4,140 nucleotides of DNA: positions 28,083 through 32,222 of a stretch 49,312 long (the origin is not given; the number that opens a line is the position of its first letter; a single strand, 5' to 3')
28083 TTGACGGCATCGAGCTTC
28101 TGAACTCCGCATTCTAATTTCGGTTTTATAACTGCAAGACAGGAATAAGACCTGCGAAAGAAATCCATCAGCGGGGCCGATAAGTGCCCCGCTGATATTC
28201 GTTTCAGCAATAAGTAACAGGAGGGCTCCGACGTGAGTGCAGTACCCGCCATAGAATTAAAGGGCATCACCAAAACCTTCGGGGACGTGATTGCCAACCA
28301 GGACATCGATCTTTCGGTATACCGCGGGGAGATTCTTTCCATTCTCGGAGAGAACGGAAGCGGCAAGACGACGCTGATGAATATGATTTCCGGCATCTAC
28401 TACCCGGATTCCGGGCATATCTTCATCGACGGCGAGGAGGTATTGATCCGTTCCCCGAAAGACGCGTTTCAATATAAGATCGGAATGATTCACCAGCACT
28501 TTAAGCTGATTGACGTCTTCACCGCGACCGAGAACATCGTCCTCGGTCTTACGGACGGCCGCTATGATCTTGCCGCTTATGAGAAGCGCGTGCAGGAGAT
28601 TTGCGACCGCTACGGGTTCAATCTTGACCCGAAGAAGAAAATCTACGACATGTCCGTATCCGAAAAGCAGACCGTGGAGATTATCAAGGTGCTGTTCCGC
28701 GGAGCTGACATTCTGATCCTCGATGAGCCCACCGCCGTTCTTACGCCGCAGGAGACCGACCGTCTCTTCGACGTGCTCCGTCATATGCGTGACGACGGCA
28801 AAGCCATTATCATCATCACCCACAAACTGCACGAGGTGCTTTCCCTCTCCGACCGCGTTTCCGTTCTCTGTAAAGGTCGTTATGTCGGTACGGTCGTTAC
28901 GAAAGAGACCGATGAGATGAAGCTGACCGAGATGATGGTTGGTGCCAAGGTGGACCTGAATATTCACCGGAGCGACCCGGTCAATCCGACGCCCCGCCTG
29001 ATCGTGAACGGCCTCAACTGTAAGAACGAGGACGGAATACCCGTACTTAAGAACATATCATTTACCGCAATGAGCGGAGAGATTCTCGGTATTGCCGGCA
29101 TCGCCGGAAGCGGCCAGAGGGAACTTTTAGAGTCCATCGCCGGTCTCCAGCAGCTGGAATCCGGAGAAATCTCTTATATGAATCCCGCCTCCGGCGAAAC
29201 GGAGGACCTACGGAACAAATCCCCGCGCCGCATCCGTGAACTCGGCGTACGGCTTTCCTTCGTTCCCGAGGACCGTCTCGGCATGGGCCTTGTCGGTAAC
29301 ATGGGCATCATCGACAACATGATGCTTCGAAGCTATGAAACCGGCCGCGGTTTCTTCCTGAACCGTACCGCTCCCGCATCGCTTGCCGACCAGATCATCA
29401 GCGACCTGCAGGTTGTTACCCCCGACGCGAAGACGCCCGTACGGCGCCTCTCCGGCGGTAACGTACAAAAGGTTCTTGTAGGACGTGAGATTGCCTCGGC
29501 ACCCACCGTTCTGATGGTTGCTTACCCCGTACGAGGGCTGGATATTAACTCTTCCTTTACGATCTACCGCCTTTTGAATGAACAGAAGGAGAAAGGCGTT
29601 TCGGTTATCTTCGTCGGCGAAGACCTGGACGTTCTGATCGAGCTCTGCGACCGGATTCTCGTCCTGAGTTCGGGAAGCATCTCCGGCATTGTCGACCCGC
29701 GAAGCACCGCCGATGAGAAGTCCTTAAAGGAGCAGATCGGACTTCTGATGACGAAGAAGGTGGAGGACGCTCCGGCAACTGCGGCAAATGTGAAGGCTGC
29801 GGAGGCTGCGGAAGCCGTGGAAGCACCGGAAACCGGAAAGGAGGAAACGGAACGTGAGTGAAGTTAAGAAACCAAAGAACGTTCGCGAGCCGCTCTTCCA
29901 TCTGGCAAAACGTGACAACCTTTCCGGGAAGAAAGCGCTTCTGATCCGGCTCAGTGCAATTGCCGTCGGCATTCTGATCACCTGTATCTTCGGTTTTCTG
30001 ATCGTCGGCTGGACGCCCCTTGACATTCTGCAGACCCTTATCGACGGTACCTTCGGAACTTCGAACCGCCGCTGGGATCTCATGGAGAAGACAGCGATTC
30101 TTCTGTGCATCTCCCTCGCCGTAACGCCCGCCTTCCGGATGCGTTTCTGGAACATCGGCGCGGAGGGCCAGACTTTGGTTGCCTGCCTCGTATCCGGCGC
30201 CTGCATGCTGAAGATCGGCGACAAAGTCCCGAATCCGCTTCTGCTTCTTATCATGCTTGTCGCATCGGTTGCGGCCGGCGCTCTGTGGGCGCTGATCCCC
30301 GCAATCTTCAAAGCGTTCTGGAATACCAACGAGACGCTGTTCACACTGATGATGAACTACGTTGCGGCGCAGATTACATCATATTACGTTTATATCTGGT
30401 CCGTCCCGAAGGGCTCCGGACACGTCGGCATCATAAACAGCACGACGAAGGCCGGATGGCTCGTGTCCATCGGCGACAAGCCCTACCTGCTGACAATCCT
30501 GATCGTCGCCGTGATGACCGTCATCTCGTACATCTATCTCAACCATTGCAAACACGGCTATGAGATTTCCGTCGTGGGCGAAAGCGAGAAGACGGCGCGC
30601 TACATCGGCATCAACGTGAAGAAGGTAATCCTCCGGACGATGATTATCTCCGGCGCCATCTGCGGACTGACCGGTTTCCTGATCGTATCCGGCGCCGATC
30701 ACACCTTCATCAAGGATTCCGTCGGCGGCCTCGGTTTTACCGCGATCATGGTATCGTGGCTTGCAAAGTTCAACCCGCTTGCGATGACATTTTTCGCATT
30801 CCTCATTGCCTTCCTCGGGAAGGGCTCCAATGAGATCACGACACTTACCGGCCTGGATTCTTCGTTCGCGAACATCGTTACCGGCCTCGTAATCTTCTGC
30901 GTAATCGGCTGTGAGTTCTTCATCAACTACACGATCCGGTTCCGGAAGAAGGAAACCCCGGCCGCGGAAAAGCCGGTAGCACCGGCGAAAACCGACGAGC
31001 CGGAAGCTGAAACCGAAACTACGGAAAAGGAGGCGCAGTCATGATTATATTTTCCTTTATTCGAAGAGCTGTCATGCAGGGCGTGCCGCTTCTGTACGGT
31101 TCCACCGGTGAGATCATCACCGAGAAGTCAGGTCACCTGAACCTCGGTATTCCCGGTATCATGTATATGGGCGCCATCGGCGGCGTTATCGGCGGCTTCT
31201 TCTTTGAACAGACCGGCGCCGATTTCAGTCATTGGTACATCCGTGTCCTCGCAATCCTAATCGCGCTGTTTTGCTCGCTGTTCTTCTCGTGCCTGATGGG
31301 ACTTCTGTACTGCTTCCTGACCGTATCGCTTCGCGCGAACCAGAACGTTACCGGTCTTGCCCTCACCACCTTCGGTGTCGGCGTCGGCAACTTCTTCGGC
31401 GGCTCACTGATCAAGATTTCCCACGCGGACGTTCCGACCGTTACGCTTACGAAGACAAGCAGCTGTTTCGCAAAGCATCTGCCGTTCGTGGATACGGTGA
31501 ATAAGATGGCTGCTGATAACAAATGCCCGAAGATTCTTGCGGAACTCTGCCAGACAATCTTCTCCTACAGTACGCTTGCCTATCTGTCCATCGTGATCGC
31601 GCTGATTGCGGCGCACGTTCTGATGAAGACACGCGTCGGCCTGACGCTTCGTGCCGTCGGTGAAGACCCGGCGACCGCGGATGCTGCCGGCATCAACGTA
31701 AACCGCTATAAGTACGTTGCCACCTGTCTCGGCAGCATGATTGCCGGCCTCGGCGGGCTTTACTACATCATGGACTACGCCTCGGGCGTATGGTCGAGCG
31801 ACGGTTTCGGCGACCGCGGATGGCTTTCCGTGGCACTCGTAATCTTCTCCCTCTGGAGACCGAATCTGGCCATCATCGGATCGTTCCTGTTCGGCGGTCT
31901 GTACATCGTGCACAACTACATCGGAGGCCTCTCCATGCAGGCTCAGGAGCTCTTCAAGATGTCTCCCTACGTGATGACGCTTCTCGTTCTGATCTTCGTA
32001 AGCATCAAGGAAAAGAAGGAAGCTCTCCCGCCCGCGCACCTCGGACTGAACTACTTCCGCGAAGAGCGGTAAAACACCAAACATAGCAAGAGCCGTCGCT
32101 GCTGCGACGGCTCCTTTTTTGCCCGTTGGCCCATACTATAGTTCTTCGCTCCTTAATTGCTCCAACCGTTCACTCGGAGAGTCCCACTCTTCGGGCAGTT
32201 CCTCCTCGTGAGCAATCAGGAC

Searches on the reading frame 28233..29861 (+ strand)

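Call 35: search_protein_families(library=pfam, proteins=[window:28233-29861:+], max_evalue=0.01)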
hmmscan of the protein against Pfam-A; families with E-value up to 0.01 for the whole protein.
window:28233-29861:+ (542 aa): 8 families
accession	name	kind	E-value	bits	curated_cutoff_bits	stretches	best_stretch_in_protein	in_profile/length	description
PF00005.33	ABC_tran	-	3.1e-45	154.6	25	2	23-168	2-137/137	ABC transporter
PF13304.12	AAA_21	-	6.8e-06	26.8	27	0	138-198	236-299/304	AAA domain, putative AbiEii toxin, Type IV TA system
PF13476.12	AAA_23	-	3.1e-05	25.2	27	1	9-61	4-48/201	AAA domain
PF09818.15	ABC_ATPase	-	7.3e-05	22.4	23.2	0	28-76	76-120/283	P-loop domain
PF02463.25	SMC_N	-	0.0015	18.4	40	0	33-52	25-44/220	RecF/RecN/SMC N terminal domain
PF13173.12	AAA_14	-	0.0047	17.4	27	0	33-77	3-47/129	AAA domain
PF13555.12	AAA_29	-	0.006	16.7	27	0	31-60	22-50/61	P-loop containing region of AAA domain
PF13401.12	AAA_22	-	0.0075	17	27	0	33-98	6-33/130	AAA domain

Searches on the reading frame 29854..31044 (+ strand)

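Call 35: search_protein_families(library=pfam, proteins=[window:29854-31044:+], max_evalue=0.01)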
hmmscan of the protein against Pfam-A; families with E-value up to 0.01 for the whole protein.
window:29854-31044:+ (396 aa): 1 family
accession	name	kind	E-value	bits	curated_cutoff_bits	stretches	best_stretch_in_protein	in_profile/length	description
PF02653.21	BPD_transp_2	-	2.9e-28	99.2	26.8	1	79-350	8-268/269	Branched-chain amino acid transport system / permease component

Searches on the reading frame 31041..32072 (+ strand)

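Call 35: search_protein_families(library=pfam, proteins=[window:31041-32072:+], max_evalue=0.01)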
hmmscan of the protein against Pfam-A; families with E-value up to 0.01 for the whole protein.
window:31041-32072:+ (343 aa): 1 family
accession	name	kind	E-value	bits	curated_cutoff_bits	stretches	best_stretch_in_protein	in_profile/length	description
PF02653.21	BPD_transp_2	-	4.1e-29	102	26.8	1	11-317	6-269/269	Branched-chain amino acid transport system / permease component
